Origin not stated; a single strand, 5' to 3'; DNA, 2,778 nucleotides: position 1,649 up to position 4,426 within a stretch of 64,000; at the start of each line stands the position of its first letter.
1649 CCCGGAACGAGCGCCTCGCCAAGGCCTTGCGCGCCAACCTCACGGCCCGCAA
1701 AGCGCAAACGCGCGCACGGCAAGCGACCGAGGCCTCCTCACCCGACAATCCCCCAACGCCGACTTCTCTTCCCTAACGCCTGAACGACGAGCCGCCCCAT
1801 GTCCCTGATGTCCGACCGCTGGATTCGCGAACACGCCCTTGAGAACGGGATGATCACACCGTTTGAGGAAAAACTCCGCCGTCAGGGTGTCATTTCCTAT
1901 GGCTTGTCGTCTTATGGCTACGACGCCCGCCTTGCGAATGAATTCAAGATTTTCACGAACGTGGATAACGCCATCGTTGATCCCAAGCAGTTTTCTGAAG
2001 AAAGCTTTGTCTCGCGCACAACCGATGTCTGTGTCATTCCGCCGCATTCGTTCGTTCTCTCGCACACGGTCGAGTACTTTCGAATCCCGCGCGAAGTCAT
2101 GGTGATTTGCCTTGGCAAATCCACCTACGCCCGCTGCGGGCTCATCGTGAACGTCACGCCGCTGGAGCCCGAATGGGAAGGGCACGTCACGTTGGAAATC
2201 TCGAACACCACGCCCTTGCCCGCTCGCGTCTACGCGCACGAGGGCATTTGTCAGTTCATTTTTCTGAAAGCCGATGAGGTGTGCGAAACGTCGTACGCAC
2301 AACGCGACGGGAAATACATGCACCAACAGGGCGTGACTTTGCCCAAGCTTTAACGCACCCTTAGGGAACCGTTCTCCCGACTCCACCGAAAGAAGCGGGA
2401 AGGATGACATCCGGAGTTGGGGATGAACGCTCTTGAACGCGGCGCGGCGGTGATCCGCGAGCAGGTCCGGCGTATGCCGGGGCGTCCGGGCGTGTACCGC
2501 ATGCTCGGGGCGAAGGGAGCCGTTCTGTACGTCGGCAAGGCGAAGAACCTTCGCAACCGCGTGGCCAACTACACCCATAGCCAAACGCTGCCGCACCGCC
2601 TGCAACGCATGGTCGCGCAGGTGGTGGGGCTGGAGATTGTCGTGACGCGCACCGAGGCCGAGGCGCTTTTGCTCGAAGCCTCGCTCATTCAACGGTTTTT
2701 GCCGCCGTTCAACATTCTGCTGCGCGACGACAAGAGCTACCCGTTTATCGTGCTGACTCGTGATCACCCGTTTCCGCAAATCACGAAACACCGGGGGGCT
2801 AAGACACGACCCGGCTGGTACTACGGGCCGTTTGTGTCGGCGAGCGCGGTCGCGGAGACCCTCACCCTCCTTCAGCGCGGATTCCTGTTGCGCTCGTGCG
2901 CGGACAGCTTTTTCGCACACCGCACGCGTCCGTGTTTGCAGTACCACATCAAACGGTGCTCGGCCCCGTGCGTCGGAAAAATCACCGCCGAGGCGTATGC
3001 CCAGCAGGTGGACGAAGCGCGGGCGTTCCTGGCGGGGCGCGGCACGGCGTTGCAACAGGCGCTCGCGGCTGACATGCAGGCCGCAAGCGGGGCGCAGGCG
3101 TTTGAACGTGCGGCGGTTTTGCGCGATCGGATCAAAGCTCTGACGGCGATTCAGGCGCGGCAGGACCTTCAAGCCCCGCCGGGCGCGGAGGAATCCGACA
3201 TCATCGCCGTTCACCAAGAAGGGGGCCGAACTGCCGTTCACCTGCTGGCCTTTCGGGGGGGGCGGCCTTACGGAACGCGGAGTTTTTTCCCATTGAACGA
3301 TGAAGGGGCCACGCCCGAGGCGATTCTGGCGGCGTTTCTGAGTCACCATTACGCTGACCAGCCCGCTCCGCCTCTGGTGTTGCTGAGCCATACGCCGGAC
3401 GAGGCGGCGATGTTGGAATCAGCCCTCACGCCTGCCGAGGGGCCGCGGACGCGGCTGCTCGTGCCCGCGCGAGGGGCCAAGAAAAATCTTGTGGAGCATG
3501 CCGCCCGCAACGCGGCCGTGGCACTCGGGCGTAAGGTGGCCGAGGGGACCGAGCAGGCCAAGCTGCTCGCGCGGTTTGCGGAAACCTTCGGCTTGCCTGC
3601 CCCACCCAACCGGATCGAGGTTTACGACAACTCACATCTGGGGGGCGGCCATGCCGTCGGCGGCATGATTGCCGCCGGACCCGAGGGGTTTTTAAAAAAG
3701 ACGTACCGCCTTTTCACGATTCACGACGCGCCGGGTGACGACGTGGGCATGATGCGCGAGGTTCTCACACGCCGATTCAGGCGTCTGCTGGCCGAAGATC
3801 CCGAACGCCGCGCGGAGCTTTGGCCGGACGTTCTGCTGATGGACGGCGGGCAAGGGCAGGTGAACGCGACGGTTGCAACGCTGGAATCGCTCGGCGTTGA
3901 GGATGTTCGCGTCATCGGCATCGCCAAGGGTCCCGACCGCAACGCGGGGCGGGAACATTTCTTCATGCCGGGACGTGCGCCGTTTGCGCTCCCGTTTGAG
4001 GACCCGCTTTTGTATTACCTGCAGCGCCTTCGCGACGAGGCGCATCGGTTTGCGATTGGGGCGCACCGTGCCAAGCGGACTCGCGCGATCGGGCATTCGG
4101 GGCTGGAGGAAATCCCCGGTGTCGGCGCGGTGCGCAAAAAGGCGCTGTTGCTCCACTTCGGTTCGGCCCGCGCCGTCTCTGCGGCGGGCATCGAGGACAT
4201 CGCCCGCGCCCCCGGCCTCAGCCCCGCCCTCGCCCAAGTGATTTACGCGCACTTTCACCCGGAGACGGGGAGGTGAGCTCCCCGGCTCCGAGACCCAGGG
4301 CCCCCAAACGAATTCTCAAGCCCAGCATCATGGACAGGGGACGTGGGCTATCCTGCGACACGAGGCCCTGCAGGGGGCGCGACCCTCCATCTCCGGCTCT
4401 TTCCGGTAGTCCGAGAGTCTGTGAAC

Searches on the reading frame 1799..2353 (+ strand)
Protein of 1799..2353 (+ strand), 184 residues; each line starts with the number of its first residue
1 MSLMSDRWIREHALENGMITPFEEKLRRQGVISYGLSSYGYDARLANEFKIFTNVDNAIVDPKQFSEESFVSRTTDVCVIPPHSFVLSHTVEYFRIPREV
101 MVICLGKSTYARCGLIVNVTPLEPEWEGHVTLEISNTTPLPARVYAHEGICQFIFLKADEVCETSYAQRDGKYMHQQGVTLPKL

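Call 43: search_protein_families(library=pfam, proteins=[window:1799-2353:+], max_evalue=0.001)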
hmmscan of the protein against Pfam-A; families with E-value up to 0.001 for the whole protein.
window:1799-2353:+ (184 aa): 1 family
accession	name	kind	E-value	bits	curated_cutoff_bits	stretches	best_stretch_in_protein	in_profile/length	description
PF22769.1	DCD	-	1.2e-33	116.8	27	1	4-156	2-151/153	dCTP deaminase-like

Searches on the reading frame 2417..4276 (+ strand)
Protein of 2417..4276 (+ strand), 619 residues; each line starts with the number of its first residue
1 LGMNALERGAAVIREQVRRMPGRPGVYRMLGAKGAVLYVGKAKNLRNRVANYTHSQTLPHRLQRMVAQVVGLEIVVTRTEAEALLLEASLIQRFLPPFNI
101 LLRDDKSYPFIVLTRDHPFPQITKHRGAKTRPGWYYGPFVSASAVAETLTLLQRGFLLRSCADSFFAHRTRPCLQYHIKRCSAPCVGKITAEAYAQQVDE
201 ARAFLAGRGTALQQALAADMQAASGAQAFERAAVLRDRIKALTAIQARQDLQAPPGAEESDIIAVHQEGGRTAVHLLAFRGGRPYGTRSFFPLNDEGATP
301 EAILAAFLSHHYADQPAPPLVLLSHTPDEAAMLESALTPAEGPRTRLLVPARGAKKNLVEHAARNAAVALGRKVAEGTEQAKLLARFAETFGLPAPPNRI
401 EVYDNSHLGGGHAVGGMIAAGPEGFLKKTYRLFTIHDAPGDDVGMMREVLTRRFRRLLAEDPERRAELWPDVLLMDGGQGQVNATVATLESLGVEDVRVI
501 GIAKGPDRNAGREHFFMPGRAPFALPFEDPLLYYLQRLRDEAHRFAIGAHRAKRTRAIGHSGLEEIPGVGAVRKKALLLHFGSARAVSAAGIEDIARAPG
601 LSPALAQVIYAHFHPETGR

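Call 92: search_protein_families(library=pfam, proteins=[window:2417-4276:+], max_evalue=0.00001)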
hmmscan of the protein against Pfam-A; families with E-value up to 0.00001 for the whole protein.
window:2417-4276:+ (619 aa): 5 families
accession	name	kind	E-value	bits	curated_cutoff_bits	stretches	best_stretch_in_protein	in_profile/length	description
PF08459.17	UvrC_RNaseH_dom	-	4.1e-48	163.7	22.3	1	389-547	2-159/159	UvrC RNAse H endonuclease domain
PF22920.2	UvrC_RNaseH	-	1.3e-29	102.9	24.3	1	260-373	2-116/116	UvrC Ribonuclease H-like domain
PF14520.12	HHH_5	-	6.5e-07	30.2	27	1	563-611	4-53/57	Helix-hairpin-helix domain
PF01541.30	GIY-YIG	-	1.3e-06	29.1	22.6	1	24-96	2-74/78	GIY-YIG catalytic domain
PF02151.25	UVR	-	2e-06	27.8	21.5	1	214-242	5-33/36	UvrB/uvrC motif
